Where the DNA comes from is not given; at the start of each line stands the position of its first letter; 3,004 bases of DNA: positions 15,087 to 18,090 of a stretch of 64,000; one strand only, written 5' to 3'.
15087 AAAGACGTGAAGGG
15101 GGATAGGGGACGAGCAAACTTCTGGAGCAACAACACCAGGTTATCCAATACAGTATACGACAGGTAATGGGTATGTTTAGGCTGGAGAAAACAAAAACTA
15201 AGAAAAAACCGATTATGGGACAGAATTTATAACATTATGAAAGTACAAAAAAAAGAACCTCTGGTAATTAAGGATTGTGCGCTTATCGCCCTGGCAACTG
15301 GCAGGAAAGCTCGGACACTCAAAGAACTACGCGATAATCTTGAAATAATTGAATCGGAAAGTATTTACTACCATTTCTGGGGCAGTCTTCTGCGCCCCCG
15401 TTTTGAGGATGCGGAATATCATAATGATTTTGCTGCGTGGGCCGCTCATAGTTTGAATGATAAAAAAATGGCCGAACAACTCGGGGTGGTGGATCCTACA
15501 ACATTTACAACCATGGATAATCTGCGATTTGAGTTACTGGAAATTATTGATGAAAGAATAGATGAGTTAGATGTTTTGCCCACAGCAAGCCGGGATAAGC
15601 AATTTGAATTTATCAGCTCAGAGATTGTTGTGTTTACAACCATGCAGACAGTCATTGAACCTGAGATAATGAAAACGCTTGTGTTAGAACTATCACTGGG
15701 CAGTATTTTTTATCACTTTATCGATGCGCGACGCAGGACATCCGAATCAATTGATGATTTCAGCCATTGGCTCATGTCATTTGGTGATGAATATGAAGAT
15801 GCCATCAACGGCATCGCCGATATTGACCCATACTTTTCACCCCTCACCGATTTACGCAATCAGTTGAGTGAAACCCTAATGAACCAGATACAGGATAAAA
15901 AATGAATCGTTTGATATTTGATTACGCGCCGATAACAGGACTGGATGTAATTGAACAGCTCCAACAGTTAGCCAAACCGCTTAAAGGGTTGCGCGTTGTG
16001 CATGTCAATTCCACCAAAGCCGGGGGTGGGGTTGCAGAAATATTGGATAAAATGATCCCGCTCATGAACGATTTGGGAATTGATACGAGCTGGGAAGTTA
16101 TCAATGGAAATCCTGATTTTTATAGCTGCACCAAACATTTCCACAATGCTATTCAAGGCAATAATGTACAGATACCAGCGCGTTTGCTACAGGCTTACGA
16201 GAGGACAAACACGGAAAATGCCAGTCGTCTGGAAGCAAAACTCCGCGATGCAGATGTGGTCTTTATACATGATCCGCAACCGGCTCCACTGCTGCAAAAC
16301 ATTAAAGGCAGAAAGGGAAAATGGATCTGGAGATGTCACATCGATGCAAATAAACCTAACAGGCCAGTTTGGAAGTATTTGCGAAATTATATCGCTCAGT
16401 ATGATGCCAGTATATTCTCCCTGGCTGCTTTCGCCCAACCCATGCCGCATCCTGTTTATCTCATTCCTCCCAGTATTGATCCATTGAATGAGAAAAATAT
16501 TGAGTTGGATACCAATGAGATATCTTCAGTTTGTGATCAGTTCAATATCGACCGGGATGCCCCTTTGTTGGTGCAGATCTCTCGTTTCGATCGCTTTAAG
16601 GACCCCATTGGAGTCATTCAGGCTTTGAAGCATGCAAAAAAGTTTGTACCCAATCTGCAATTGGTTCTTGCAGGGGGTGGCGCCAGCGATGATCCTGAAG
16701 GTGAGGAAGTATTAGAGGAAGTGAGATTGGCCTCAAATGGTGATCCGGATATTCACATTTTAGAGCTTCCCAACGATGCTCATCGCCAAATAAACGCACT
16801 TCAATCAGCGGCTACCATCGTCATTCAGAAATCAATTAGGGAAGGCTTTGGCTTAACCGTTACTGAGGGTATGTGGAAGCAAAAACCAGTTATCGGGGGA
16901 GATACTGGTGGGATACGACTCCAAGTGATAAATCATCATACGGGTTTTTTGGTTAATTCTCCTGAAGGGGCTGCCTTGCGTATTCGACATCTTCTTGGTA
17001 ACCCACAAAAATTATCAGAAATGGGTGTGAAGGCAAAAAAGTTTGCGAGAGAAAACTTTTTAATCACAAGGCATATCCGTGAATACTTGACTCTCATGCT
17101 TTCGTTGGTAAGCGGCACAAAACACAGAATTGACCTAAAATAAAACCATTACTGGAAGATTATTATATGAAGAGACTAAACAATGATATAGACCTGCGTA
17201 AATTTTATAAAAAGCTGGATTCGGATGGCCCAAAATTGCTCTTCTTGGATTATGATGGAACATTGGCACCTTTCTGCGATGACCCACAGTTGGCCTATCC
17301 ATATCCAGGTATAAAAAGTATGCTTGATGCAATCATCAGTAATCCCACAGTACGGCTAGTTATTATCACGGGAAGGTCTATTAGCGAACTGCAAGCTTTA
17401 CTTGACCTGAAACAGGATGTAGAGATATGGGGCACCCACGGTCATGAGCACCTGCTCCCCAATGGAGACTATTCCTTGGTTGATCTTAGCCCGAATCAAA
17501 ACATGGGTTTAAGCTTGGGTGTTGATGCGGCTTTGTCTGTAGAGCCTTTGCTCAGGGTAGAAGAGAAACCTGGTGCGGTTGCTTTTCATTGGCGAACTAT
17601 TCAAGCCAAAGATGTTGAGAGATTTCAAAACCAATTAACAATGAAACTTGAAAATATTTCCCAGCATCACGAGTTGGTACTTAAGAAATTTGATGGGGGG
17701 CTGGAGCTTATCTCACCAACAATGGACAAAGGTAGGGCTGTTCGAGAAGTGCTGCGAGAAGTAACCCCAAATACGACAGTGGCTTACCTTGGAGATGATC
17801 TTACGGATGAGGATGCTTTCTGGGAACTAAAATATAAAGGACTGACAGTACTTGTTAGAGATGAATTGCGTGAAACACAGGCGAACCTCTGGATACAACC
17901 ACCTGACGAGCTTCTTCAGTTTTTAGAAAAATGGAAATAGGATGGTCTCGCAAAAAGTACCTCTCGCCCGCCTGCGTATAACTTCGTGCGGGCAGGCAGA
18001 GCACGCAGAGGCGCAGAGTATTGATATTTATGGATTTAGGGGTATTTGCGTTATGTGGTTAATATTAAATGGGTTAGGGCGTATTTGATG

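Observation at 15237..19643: Single locus carrying two independent trehalose routes (TreT and OtsB/OtsA)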

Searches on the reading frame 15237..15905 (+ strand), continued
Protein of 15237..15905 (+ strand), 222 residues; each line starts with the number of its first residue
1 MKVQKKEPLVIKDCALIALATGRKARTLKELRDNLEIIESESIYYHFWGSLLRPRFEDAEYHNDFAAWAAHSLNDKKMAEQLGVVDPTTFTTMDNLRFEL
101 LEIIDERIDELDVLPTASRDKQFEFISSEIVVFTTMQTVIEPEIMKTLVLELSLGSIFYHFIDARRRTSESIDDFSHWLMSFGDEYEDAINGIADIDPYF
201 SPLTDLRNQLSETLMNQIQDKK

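Call 77: find_encoding_contigs(protein=P0218, flank=8000, max_places=3)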
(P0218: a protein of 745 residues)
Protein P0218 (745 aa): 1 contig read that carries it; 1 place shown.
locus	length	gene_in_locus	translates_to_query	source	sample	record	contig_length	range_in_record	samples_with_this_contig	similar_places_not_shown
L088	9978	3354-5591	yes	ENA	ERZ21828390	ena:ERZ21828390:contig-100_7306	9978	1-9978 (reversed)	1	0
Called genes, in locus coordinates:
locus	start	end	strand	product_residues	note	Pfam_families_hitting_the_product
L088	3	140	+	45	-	?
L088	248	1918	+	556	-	PF00128:Alpha-amylase, PF16657:Malt_amylase_C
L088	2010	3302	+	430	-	PF13439:Glyco_transf_4, PF13579:Glyco_trans_4_4, PF08323:Glyco_transf_5, PF20706:GT4-conflict, PF00534:Glycos_transf_1, PF13692:Glyco_trans_1_4, PF13524:Glyco_trans_1_2 (weak)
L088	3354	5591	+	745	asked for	PF18085:Mak_N_cap (weak), PF19027:DUF5752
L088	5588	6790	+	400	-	PF21269:TreT_GT1, PF00534:Glycos_transf_1, PF13692:Glyco_trans_1_4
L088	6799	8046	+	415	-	PF00535:Glycos_transf_2 (weak)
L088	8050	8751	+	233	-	PF05552:MS_channel_1st_1 (weak)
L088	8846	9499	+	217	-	PF19027:DUF5752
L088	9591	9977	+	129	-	?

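Call 78: find_encoding_contigs(protein=P0231, flank=8000, max_places=3)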
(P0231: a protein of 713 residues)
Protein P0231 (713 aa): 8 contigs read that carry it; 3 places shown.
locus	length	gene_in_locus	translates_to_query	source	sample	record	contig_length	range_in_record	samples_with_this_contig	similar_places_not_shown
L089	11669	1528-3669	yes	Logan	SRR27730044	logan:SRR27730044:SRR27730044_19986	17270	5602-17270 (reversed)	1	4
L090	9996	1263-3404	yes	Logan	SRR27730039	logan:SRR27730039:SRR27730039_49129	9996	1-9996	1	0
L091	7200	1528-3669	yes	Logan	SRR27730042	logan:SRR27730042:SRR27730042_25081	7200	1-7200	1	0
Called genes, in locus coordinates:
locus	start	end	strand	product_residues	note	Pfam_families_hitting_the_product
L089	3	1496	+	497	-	?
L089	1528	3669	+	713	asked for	PF19027:DUF5752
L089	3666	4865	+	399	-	PF21269:TreT_GT1, PF20706:GT4-conflict, PF00534:Glycos_transf_1, PF13692:Glyco_trans_1_4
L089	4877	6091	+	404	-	-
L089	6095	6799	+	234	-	-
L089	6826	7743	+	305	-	PF21088:MS_channel_1st, PF00924:MS_channel_2nd, PF21082:MS_channel_3rd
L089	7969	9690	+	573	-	PF20703:nSTAND1 (weak), PF13191:AAA_16, PF13401:AAA_22, PF21327:GspA_C39-like (weak), PF01471:PG_binding_1 (weak)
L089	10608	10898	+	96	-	PF16537:T2SSB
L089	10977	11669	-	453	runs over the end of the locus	PF01370:Epimerase, PF08338:DUF1731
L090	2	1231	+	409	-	?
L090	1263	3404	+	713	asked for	PF19027:DUF5752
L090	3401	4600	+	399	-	PF21269:TreT_GT1, PF20706:GT4-conflict, PF00534:Glycos_transf_1, PF13692:Glyco_trans_1_4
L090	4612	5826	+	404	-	-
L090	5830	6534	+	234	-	-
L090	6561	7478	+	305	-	PF21088:MS_channel_1st, PF00924:MS_channel_2nd, PF21082:MS_channel_3rd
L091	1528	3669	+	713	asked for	PF19027:DUF5752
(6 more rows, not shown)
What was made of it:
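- On OrfY / DUF5752: The same holds for maltokinase-OrfY fusions (calls 77, 78).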

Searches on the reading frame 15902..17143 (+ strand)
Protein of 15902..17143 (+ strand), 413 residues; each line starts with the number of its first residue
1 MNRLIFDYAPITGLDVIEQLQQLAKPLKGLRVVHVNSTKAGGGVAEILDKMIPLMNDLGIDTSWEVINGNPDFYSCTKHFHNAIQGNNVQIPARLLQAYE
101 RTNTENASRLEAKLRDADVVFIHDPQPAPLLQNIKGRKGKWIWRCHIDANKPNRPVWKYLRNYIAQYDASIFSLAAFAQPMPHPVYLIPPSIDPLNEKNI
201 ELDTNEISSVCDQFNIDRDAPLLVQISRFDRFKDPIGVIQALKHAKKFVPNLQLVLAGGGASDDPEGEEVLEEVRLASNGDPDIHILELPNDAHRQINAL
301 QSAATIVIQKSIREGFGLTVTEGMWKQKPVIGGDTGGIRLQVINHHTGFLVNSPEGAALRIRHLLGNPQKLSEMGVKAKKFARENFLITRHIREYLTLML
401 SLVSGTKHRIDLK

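Call 3: search_protein_families(library=pfam, proteins=[window:15902-17143:+], max_evalue=0.01)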
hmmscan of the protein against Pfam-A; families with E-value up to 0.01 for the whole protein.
window:15902-17143:+ (413 aa): 4 families
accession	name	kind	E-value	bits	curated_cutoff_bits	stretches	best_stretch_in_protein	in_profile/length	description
PF21269.3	TreT_GT1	-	5.2e-59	198.5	27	1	34-179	1-144/144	Trehalose synthase, N-terminal domain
PF00534.26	Glycos_transf_1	-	2.9e-23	82.7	26.4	1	213-380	8-171/172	Glycosyl transferases group 1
PF13692.12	Glyco_trans_1_4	-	2.5e-12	47.7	27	1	221-367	2-142/142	Glycosyl transferases group 1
PF20706.3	GT4-conflict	-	7.2e-05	22.4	26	1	241-338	220-316/385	Family 4 Glycosyltransferase in conflict systems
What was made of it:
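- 15902..17143 (+): treT: GT4 trehalose glycosyltransferring synthase homologue, 413 aa. PF21269 TreT_GT1, 198.5 bits (call 3).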

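Call 4: search_protein_families(library=ncbifam, proteins=[window:15902-17143:+], max_evalue=0.01)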
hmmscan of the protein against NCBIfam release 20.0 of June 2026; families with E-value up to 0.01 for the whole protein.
window:15902-17143:+ (413 aa): 20 families
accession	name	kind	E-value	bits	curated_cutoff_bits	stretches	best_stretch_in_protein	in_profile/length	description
NF041139.1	TreT_Thcocales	equivalog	2e-115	385.9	775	1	4-401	13-411/412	trehalose synthase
TIGR02149.1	glgA_Coryne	subfamily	1.5e-18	67.1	302.4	1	205-386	189-374/391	glycogen synthase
TIGR03999.1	thiol_BshA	equivalog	1.4e-16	60.5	273.7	1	208-399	187-370/375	N-acetyl-alpha-D-glucosaminyl L-malate synthase BshA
TIGR03449.1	mycothiol_MshA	equivalog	7e-13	48.2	462.5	1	214-384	214-386/406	D-inositol-3-phosphate glycosyltransferase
NF038295.1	EPS_HpsP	equivalog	1.1e-12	47.6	550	1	205-387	192-372/388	hormogonium polysaccharide biosynthesis glycosyltransferase HpsP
TIGR03088.1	stp2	hypoth_equivalog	4.2e-12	45.8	409.05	1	217-399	191-370/374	TIGR03088 family PEP-CTERM/XrtA system glycosyltransferase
NF041876.1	EPS_EpsE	equivalog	7.1e-10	38.7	400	1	223-389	217-383/389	exopolysaccharide biosynthesis GT4 family glycosyltransferase EpsE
NF038229.1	Glyco4_Geo_Pelo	equivalog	8.4e-10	38.2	400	1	234-402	175-336/338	GPMC system family 4 glycosyltransferase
TIGR04047.1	MSMEG_0565_glyc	hypoth_equivalog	1.6e-09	37.4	259.85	1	218-335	191-308/373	MSMEG_0565 family glycosyltransferase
NF047880.1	glyco_SdgA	exception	3.5e-08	32.5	800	1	208-382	302-471/488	serine-aspartate repeat adhesin O-glycosyltransferase SdgA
NF012028.0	PRK15484.1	subfamily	5e-07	29.1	618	1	202-387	175-363/380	lipopolysaccharide N-acetylglucosaminyltransferase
TIGR02472.1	sucr_P_syn_N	equivalog_domain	5.6e-07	28.7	576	1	180-398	206-437/439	sucrose-phosphate synthase, putative, glycosyltransferase domain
TIGR02095.1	glgA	subfamily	4.9e-06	25.5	328.45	1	213-359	285-431/477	glycogen/starch synthase, ADP-glucose type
TIGR02470.1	sucr_synth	equivalog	8.9e-05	20.8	810.4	1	217-356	547-696/784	sucrose synthase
NF053787.1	GlcN_PG_synth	equivalog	0.00018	20.5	480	1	296-392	254-349/361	N-acetylglucosaminyl phosphatidylglycerol synthase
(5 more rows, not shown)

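Call 11: search_solved_structures(query=window:15902-17143:+, show_alignments=1)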
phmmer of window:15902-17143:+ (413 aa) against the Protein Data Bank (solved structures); distinct sequences matched with E-value up to 0.001: 15.
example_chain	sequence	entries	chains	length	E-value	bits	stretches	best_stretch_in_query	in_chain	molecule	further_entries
6zj4_AAA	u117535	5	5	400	1.3e-126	426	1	7-402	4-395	Trehalose phosphorylase/synthase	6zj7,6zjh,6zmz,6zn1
2x6q_A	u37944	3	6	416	1.3e-108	366.7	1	3-402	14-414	TREHALOSE-SYNTHASE TRET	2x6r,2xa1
2xa2_A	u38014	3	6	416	9.1e-108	364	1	3-402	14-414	TREHALOSE-SYNTHASE TRET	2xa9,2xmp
6kih_A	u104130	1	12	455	3.4e-11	45.9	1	210-378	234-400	Tll1590 protein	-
6tvp_A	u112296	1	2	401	6.2e-11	45.1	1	208-394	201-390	Alpha-maltose-1-phosphate synthase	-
2jjm_A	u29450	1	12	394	1.7e-06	30.4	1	208-403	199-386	GLYCOSYL TRANSFERASE, GROUP 1 FAMILY PROTEIN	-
3mbo_A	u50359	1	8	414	2e-06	30.2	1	208-403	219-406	Glycosyltransferase, group 1 family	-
6n1x_A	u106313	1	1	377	2e-06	30.2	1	200-353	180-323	Glycosyltransferase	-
6d9t_A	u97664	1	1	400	2.1e-06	30.2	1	200-353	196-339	Glycosyl transferase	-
7mi0_A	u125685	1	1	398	1.7e-05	27.2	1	202-363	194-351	Glycosyltransferase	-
3c4q_A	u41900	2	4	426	2e-05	26.9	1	222-383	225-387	Predicted glycosyltransferases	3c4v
3c48_A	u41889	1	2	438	2.1e-05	26.9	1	222-383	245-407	Predicted glycosyltransferases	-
2f9f_A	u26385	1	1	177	2.6e-05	26.5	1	310-372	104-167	first mannosyl transferase (wbaZ-1)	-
5d00_A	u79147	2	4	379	2.7e-05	26.5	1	205-387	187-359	N-acetyl-alpha-D-glucosaminyl L-malate synthase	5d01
4rbn_A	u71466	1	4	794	3.8e-05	26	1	216-359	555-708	Sucrose synthase:Glycosyl transferases group 1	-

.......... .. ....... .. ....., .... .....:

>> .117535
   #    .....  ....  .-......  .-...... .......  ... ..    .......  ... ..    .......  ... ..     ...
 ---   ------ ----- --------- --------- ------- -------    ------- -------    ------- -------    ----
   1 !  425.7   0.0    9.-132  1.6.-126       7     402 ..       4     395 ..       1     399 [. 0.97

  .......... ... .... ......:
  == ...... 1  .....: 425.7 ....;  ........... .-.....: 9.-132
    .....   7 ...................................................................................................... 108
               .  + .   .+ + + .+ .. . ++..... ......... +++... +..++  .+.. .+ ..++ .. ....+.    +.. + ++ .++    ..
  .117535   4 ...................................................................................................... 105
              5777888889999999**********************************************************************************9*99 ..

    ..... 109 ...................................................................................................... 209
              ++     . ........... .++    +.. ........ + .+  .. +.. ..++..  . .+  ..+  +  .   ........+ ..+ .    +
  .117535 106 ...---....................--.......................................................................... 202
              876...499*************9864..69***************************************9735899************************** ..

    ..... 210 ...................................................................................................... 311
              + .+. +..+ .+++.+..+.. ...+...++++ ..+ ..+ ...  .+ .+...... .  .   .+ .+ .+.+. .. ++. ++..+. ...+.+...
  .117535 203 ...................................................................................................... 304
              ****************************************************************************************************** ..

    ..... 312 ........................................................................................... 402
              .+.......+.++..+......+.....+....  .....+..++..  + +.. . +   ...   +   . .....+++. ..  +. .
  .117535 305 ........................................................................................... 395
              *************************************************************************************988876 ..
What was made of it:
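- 15902..17143 (+): PDB 6zj4 E 1.3e-126 and 2x6q E 1.3e-108, against E 3e-11 for the next GT4 (call 11).
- On TreT (GT4 trehalose glycosyltransferring synthase, EC 2.4.1.245): 6zj4 at 426 bits and 2x6q at 366.7 bits, against 45.9 bits for the next GT4 (call 11).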

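Call 16: find_encoding_contigs(protein=window:15902-17143:+, flank=10000, max_places=6)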
Protein window:15902-17143:+ (413 aa): 1 contig read that carries it; 1 place shown.
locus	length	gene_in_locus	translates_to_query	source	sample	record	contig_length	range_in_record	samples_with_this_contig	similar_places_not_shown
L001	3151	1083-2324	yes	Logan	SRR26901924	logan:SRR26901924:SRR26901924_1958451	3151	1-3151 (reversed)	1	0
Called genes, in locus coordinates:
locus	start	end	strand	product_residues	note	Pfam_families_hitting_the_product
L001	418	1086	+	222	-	PF19027:DUF5752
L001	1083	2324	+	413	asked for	PF21269:TreT_GT1, PF00534:Glycos_transf_1, PF13692:Glyco_trans_1_4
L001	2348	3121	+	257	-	PF02358:Trehalose_PPase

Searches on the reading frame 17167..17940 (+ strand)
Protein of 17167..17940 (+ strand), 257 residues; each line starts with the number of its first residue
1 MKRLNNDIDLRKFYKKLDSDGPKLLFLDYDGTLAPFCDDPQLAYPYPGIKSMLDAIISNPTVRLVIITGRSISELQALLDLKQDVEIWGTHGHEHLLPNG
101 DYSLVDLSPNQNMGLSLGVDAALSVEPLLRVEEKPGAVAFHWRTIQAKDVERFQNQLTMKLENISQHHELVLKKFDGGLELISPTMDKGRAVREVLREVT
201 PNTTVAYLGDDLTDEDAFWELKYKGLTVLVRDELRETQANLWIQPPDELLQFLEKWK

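Call 3: search_protein_families(library=pfam, proteins=[window:17167-17940:+], max_evalue=0.01)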
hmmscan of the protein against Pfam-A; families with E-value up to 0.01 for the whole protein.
window:17167-17940:+ (257 aa): 4 families
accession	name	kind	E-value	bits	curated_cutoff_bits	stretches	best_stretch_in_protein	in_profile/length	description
PF02358.22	Trehalose_PPase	-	5.8e-22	78.4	27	1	26-224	1-206/235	Trehalose-phosphatase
PF05116.19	S6PP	-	0.0013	18.8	20.3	0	23-79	3-53/247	Sucrose-6F-phosphate phosphohydrolase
PF08282.18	Hydrolase_3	-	0.0019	18.4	20.9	0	148-217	152-218/255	haloacid dehalogenase-like hydrolase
PF04208.19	MtrA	-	0.0043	17.2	25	0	48-72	55-79/173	Tetrahydromethanopterin S-methyltransferase, subunit A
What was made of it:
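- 17167..17940 (+): otsB: trehalose-6-phosphate phosphatase (HAD-IIB), 257 aa. PF02358, 78.4 bits (call 3).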

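Call 4: search_protein_families(library=ncbifam, proteins=[window:17167-17940:+], max_evalue=0.01)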
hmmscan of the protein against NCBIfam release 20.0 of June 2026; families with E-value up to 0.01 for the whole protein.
window:17167-17940:+ (257 aa): 6 families
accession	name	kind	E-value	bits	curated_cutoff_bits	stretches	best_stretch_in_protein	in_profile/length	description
NF011071.0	PRK14501.1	equivalog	4.7e-36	124.3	634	1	11-255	482-723/729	bifunctional alpha,alpha-trehalose-phosphate synthase (UDP-forming)/trehalose-phosphatase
TIGR00685.1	T6PP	equivalog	1.5e-29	103.7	68.05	1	24-254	5-246/250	trehalose-phosphatase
NF007560.0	PRK10187.1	equivalog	2.7e-17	63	327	1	25-254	17-241/266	trehalose-phosphatase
TIGR01484.1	HAD-SF-IIB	subfamily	8.6e-15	55.4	41.8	1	24-218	1-212/221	HAD-IIB family hydrolase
TIGR01662.1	HAD-SF-IIIA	subfamily_domain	3.2e-05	24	44.6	1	23-74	1-55/141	HAD-IIIA family hydrolase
TIGR00099.1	Cof-subfamily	subfamily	0.00028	20.6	137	0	149-214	153-216/256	Cof-type HAD-IIB family hydrolase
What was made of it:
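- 17167..17940 (+): TIGR00685, 103.7 bits against a 68.05 cutoff (call 4).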

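Call 42: search_solved_structures(query=window:17167-17940:+, show_alignments=1, max_evalue=0.00001)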
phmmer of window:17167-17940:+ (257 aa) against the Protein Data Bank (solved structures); distinct sequences matched with E-value up to 0.00001: 7.
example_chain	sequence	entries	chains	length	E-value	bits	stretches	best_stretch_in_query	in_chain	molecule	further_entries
6qj6_A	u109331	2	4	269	1.3e-12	51.1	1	25-224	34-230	Trehalose 6-phosphate phosphatase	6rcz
5gvx_A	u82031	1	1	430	4.7e-12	49.2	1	24-252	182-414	Trehalose-phosphate phosphatase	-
6upb_A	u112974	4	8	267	8.4e-12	48.4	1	25-252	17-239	Trehalose-phosphate phosphatase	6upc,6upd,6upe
5dxi_A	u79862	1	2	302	9.3e-12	48.2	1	22-195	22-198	trehalose-6-phosphate phosphatase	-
5dxl_A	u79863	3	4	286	3.3e-11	46.4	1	9-227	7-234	trehalose-6-phosphate phosphatase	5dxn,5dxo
1u02_A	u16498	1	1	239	2.1e-09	40.5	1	24-242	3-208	trehalose-6-phosphate phosphatase related protein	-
5dx9_A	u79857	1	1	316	2e-07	34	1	17-222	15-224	trehalose-6-phosphate phosphatase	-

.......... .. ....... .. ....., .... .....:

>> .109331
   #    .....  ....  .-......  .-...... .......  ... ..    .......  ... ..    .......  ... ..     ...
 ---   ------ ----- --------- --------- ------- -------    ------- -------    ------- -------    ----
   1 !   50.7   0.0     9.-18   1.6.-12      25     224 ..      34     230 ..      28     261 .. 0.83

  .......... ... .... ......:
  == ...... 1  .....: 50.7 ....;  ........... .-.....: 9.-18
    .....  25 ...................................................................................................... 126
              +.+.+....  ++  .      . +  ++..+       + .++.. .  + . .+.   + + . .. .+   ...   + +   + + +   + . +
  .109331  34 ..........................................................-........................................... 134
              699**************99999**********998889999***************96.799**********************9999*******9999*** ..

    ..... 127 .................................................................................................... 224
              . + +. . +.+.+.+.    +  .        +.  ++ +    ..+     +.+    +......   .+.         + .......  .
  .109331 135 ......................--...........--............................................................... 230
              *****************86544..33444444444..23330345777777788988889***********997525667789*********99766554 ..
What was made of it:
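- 17167..17940 (+): PDB trehalose-6-phosphate phosphatases from E 1e-12 (call 42).
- On OtsB (trehalose-6-phosphate phosphatase, HAD-IIB): Solved trehalose-6-phosphate phosphatases are the best PDB hits (call 42).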
